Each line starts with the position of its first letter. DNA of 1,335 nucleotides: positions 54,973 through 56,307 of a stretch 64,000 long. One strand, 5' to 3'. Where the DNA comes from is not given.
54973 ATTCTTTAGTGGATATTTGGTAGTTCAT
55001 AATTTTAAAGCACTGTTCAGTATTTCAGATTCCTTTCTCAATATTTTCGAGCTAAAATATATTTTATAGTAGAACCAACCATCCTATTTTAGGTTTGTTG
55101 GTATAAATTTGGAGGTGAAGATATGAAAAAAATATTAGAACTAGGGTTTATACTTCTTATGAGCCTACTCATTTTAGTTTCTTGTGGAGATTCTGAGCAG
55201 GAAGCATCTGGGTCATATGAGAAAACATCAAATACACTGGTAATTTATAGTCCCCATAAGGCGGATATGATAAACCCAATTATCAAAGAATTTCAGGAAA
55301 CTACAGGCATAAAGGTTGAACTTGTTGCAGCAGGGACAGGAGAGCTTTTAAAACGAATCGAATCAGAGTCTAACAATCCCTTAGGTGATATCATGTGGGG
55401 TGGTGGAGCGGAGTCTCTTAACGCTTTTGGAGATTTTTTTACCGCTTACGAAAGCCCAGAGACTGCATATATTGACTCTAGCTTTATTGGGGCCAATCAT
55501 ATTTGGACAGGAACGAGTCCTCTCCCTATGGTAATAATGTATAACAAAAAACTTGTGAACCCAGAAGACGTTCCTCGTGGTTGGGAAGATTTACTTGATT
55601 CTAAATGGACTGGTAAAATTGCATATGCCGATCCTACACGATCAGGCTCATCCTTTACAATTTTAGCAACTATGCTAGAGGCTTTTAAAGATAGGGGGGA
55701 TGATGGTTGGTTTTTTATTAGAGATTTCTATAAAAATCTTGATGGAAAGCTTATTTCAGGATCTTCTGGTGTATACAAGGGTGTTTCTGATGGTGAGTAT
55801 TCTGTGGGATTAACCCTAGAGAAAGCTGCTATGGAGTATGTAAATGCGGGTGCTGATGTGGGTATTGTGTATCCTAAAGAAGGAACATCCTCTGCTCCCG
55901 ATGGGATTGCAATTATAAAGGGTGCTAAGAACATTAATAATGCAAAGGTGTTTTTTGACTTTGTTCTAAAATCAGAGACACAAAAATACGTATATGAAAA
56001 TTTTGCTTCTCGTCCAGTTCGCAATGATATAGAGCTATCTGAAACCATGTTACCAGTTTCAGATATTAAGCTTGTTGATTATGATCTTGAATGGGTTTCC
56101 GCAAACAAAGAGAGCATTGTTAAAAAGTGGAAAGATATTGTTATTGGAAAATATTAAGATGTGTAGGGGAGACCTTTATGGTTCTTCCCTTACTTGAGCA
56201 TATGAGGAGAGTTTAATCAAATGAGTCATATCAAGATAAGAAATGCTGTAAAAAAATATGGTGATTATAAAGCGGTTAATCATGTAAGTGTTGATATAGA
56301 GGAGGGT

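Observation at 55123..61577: Iron(III)-type ABC transporter directly followed by a histidine kinase and AraC-type regulator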

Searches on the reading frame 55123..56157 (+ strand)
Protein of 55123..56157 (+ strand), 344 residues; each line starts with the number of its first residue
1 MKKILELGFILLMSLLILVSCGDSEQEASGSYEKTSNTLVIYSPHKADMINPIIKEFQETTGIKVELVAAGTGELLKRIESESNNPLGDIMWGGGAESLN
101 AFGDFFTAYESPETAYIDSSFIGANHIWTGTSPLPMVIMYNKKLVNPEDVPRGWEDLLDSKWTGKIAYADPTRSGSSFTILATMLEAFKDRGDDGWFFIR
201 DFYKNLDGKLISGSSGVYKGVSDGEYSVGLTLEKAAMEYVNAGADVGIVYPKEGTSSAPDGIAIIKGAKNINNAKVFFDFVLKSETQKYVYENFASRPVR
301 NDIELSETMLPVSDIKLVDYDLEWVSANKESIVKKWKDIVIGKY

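Call 3: search_protein_families(library=pfam, proteins=[window:55123-56157:+])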
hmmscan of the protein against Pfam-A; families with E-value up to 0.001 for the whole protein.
window:55123-56157:+ (344 aa): 4 families
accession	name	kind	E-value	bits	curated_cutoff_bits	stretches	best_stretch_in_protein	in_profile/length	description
PF13416.11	SBP_bac_8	-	3.3e-23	83.3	27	1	53-308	2-270/279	Bacterial extracellular solute-binding protein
PF13343.11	SBP_bac_6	-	5.3e-22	78.9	24.6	1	105-311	29-230/245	Bacterial extracellular solute-binding protein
PF13531.11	SBP_bac_11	-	3.8e-18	66.5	25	1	40-288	3-219/227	Bacterial extracellular solute-binding protein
PF01547.30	SBP_bac_1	-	3.1e-14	54.1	26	1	51-288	12-307/307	Bacterial extracellular solute-binding protein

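Call 4: search_protein_families(library=ncbifam, proteins=[window:55123-56157:+])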
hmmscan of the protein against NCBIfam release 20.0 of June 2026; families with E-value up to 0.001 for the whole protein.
window:55123-56157:+ (344 aa): 8 families
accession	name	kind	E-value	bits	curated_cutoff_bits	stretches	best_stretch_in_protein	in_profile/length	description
TIGR03261.1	phnS2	equivalog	5.2e-42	144.1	392.75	1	31-338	16-327/334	putative 2-aminoethylphosphonate ABC transporter substrate-binding protein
NF011620.1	PRK15046.1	equivalog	4e-28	98.2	310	1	21-337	10-333/334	2-aminoethylphosphonate ABC transporter substrate-binding protein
TIGR03227.1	PhnS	equivalog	4.3e-23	81.8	395.3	1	38-343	36-349/360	2-aminoethylphosphonate ABC transporter substrate-binding protein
TIGR01254.1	sfuA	subfamily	1.1e-10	41.2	93.4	1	50-303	20-272/306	thiamine ABC transporter substrate-binding protein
NF007048.0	PRK09501.1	equivalog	5.9e-07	28.7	582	1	214-294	211-291/348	spermidine/putrescine ABC transporter substrate-binding protein PotD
TIGR01256.1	modA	equivalog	6.5e-05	22.9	62.5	0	201-287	124-210/217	molybdate ABC transporter substrate-binding protein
TIGR03850.1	bind_CPR_0540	equivalog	8.7e-05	21.3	299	0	2-69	1-70/437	carbohydrate ABC transporter substrate-binding protein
NF053763.1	ABCarbgalBndGanS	equivalog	0.00032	19.6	700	0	13-69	10-72/420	galactooligosaccharide ABC transporter substrate-binding protein GanS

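Call 8: search_solved_structures(query=window:55123-56157:+, max_evalue=0.01, show_alignments=2)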
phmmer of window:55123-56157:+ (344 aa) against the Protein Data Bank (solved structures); distinct sequences matched with E-value up to 0.01: 56.
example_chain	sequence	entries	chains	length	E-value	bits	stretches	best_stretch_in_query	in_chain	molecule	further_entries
4r72_A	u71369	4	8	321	5.7e-34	120.8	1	38-339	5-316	ABC-type Fe3+ transport system, periplasmic component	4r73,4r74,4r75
8x1a_B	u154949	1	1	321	7.6e-33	117.1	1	38-338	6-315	Iron(III) ABC transporter, periplasmic iron-compound-binding protein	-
6lki_A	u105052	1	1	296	1.1e-28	103.5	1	36-305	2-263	ABC transporter, solute-binding protein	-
6lkg_A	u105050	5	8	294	4.7e-28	101.4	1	37-305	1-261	ABC transporter, solute-binding protein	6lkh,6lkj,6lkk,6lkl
6wce_A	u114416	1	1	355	2.1e-26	95.9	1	38-337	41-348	Pyridoxal-5-phosphate binding protein A (P5PA)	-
1y4t_A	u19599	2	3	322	2.7e-21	79.2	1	39-335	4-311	putative iron-uptake ABC transport system periplasmic iron-binding protein | Putative iron-uptake ABC transport system,periplasmic iron-binding protein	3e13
2pt1_A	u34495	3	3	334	1.3e-18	70.4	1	39-316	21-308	Iron transport protein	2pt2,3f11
6iwf_A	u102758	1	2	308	1.5e-18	70.1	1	38-315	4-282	Ferric iron-binding protein HitA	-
6ivy_A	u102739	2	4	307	1.6e-18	70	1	38-315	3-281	Periplasmic Ferric iron-binding Protein HitA | Ferric iron-binding periplasmic protein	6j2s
6g7n_A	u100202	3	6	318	3.5e-18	68.9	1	41-316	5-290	Extracellular solute-binding protein, family 1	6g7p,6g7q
3wae_A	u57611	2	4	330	2e-17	66.5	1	35-315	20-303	IRON ABC TRANSPORTER, PERIPLASMIC IRON-BINDING PROTEIN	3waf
4elo_A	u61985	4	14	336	2.1e-17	66.4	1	35-315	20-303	Iron ABC transporter, periplasmic iron-binding protein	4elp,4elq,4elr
4r6y_A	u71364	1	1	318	1.9e-16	63.2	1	56-308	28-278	Putative 2-aminoethylphosphonate-binding periplasmic protein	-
7w3w_A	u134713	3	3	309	1.6e-15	60.2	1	39-302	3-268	Iron-utilization periplasmic protein | Ferric iron ABC transporter iron-binding protein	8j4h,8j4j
7f6u_A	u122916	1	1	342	4.2e-15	58.8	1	36-288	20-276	Iron ABC transporter, periplasmic iron-binding protein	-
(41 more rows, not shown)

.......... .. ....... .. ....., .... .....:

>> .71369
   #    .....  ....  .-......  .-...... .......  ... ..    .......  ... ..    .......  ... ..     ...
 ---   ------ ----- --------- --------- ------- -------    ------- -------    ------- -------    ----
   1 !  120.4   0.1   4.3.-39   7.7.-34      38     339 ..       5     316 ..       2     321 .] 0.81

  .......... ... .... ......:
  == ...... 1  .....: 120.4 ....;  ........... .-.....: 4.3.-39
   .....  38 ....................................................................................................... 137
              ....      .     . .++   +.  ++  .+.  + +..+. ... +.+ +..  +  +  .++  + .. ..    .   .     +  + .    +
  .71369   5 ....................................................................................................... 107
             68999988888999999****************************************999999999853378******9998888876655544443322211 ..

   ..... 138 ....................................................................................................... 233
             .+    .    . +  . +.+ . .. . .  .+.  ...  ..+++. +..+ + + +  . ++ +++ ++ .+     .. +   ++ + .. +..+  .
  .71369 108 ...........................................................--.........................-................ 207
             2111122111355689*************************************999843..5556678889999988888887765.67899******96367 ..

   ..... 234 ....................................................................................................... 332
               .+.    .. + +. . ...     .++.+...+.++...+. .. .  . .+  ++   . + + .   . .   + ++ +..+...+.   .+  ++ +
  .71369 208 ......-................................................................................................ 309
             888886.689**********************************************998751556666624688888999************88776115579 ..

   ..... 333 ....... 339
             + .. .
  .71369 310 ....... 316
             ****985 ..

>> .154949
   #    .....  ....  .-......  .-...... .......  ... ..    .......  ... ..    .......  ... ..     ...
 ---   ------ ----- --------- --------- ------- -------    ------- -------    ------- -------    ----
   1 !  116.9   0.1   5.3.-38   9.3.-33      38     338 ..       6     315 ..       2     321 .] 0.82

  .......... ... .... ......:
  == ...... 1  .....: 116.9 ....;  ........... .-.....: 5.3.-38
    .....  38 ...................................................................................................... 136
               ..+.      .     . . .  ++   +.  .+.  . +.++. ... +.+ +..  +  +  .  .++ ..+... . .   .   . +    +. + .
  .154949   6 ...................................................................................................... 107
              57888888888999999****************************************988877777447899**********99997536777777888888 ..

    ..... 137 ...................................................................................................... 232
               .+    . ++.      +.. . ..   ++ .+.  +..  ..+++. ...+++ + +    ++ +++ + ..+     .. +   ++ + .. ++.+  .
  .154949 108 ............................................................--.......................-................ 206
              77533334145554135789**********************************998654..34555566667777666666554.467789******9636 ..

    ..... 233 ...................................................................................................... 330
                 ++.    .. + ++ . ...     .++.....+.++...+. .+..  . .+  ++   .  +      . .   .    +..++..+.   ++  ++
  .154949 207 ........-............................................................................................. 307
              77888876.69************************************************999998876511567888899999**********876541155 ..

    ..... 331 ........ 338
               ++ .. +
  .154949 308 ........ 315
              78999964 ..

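Call 14: find_encoding_contigs(protein=window:55123-56157:+, flank=10000, max_places=6)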
Protein window:55123-56157:+ (344 aa): 9 contigs read that carry it; 5 places shown.
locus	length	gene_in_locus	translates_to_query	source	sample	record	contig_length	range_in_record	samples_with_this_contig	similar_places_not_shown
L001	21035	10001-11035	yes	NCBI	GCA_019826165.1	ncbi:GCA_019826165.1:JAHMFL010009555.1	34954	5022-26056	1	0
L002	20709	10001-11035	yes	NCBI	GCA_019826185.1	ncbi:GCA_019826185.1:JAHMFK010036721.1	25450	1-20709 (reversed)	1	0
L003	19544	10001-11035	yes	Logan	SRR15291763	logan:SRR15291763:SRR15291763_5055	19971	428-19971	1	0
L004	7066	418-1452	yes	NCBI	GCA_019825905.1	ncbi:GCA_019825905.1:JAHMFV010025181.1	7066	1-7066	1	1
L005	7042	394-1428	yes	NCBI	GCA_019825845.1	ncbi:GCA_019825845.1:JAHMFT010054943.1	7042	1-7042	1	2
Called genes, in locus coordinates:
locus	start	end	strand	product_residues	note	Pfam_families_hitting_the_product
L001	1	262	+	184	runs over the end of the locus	PF12822:ECF_trnsprt (faint), PF02632:BioY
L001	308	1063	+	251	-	PF00005:ABC_tran, PF02463:SMC_N (faint), PF13304:AAA_21 (weak)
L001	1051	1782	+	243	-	PF02361:CbiQ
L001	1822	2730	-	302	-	PF00483:NTP_transferase (weak), PF12804:NTP_transf_3 (faint)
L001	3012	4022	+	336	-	PF00528:BPD_transp_1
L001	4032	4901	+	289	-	-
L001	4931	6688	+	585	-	-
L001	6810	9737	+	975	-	PF19543:GH123_N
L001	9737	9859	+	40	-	-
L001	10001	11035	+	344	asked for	PF01547:SBP_bac_1, PF13531:SBP_bac_11, PF13416:SBP_bac_8, PF13343:SBP_bac_6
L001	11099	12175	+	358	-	PF00005:ABC_tran, PF13304:AAA_21 (faint), PF08402:TOBE_2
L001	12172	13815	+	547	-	PF00528:BPD_transp_1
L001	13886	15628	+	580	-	PF02743:dCache_1 (weak), PF00672:HAMP, PF06580:His_kinase, PF02518:HATPase_c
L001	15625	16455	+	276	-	PF00072:Response_reg, PF00165:HTH_AraC (weak), PF12833:HTH_18, PF00165:HTH_AraC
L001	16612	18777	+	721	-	PF03030:H_PPase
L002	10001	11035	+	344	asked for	PF01547:SBP_bac_1, PF13531:SBP_bac_11, PF13416:SBP_bac_8, PF13343:SBP_bac_6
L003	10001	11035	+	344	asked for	PF01547:SBP_bac_1, PF13531:SBP_bac_11, PF13416:SBP_bac_8, PF13343:SBP_bac_6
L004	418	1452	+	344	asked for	PF01547:SBP_bac_1, PF13531:SBP_bac_11, PF13416:SBP_bac_8, PF13343:SBP_bac_6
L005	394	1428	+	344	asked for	PF01547:SBP_bac_1, PF13531:SBP_bac_11, PF13416:SBP_bac_8, PF13343:SBP_bac_6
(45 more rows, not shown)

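Call 15: find_homologous_proteins(query=window:55123-56157:+, max_evalue=1e-10)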
Query window:55123-56157:+ (344 aa): 1875 proteins with E <= 1e-10 among 5712 candidates; the best 120 are listed.
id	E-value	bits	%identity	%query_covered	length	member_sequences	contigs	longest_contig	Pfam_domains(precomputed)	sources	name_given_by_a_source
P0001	1.9e-226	769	100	100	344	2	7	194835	PF13531.12,PF13416.12,PF13343.12,PF01547.31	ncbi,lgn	-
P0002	1.1e-218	743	97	100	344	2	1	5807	PF13531.12,PF13416.12,PF13343.12,PF01547.31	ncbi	-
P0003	9.7e-178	608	80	97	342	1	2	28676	PF13531.12,PF13416.12,PF13343.12,PF01547.31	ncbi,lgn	-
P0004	6.7e-161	553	69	100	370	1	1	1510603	PF13531.12,PF13416.12,PF13343.12,PF01547.31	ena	-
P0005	1.8e-160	552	70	100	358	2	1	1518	PF13531.12,PF13416.12,PF13343.12,PF01547.31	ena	-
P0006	2.5e-160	551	75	94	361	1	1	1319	PF13531.12,PF13416.12,PF13343.12,PF01547.31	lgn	-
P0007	9.6e-159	546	68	100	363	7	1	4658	PF13531.12,PF13416.12,PF13343.12,PF01547.31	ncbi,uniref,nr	ncbi:ABC transporter substrate-binding protein [Vallitalea guaymasensis]|uniref:ABC transporter subs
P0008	9.9e-159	546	69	100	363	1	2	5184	PF13531.12,PF13416.12,PF13343.12,PF01547.31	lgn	-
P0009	1.9e-157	542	70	100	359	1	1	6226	PF13531.12,PF13416.12,PF13343.12,PF01547.31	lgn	-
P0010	8.8e-157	539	77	90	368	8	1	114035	PF13531.12,PF13416.12,PF13343.12,PF01547.31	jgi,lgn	-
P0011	1.9e-156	538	67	100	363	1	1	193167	PF13531.12,PF13416.12,PF13343.12,PF01547.31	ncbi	ncbi:ABC transporter substrate-binding protein [Vallitalea sediminicola]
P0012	2.1e-156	538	74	94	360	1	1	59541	PF13531.12,PF13416.12,PF13343.12,PF01547.31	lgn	-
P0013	1.7e-155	535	68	100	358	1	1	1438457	PF13531.12,PF13416.12,PF13343.12,PF01547.31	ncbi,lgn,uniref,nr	ncbi:iron ABC transporter substrate-binding protein [Vallitalea longa]|uniref:Iron ABC transporter s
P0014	1.7e-154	532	67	100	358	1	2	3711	PF13531.12,PF13416.12,PF13343.12,PF01547.31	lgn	-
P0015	8.6e-151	520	67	100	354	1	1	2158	PF13531.12,PF13416.12,PF13343.12,PF01547.31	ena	-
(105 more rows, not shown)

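Call 17: find_related_loci(query=A1, collection=genome_contigs, flank=9000)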
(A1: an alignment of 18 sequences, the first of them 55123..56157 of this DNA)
Query A1 (344 aa) in genome_contigs; peptide patterns used: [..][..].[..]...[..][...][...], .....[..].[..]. (x = any residue, [..] = any of these).
482 stretches matched a pattern; 394 encode a relative of the query (tblastn E <= 1e-3); the best 80 are kept; 80 distinct loci.
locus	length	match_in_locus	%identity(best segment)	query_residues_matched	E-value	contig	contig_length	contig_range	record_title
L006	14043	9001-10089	68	1-344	2e-166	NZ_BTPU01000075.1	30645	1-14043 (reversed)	Vallitalea maricola strain AN17-2 sequence075, whole genome shotgun sequence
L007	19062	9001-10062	58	2-343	3e-130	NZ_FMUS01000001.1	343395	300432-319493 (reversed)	Alkaliphilus peptidifermentans DSM 18978, whole genome shotgun sequence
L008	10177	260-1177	61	38-343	9e-130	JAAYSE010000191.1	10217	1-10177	MAG: Candidatus Epulonipiscium sp. isolate AS23ysBPME_284 267341_AS23, whole genome shotgun sequence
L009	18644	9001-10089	55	1-343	2e-128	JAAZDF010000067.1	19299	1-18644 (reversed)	MAG: Clostridium sp. isolate AS09scLD_114 71864_AS09, whole genome shotgun sequence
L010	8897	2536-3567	57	1-343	6e-128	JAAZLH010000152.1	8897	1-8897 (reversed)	MAG: Candidatus Epulonipiscium sp. isolate AS23ysBPME_185 66253_AS23, whole genome shotgun sequence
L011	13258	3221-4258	57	1-343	3e-127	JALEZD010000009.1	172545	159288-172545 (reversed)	MAG: Erysipelotrichaceae bacterium isolate SUG468 k141_13860, whole genome shotgun sequence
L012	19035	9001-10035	56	1-343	8e-127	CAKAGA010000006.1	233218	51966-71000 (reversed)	MAG TPA_asm: uncultured Catonella sp. isolate DRR214959_bin.14_metaWRAP_v1.1_MAG genome assembly, contig: BNJS01001730,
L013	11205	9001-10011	55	6-343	4e-126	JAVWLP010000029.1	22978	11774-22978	MAG: Erysipelothrix sp. isolate CGS1Y4-bin18 NODE_1488_length_22978_cov_6.575710, whole genome shotgun sequence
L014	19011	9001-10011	55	1-343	1e-124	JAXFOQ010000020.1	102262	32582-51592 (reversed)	MAG: Erysipelotrichaceae bacterium isolate SUG2322 k141_4295489, whole genome shotgun sequence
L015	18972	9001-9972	57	16-343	5e-124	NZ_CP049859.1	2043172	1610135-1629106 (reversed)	Erysipelothrix sp. HDW6A chromosome, complete genome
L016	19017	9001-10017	55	1-343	6e-124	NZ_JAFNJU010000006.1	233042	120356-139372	Proteiniclasticum aestuarii strain SCR006 SCR006.00006, whole genome shotgun sequence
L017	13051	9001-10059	54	1-341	3e-123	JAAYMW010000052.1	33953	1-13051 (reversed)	MAG: Candidatus Epulonipiscium sp. isolate AS20ysBPTH_51 39923_AS20, whole genome shotgun sequence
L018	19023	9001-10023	55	1-343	3e-123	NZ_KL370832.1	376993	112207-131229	Proteiniclasticum ruminis DSM 24773 T487DRAFT_scaffold00002.2, whole genome shotgun sequence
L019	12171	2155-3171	55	1-343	2e-123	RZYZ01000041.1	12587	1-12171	MAG: Clostridia bacterium isolate INTA.AUR.035 contig-100_2297, whole genome shotgun sequence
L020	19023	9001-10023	54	1-343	9e-123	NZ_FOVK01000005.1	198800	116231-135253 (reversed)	Proteiniclasticum ruminis strain ML2, whole genome shotgun sequence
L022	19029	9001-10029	55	1-341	1e-122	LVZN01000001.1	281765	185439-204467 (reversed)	Erysipelotrichaceae bacterium MTC7 Contig_1, whole genome shotgun sequence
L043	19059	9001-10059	53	1-342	7e-120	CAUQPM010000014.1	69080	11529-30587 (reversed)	MAG TPA_asm: uncultured Oscillospiraceae bacterium isolate ERR9968766_bin.1_MetaWRAP_v1.3_MAG genome assembly, contig: E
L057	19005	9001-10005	51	1-341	3e-117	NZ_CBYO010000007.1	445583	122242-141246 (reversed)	Paucisalibacillus sp. EB02, whole genome shotgun sequence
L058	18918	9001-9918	58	38-343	3e-117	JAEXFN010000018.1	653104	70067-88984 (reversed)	MAG: Bacillota bacterium isolate OH_HBB_250 k127_197666, whole genome shotgun sequence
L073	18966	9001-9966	51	17-341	1e-113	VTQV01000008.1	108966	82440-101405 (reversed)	Bacillus subtilis strain DE0224 NODE_8_length_108966_cov_68.669164, whole genome shotgun sequence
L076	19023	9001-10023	51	1-343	1e-112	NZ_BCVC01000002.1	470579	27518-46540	Lederbergia lenta NBRC 16444, whole genome shotgun sequence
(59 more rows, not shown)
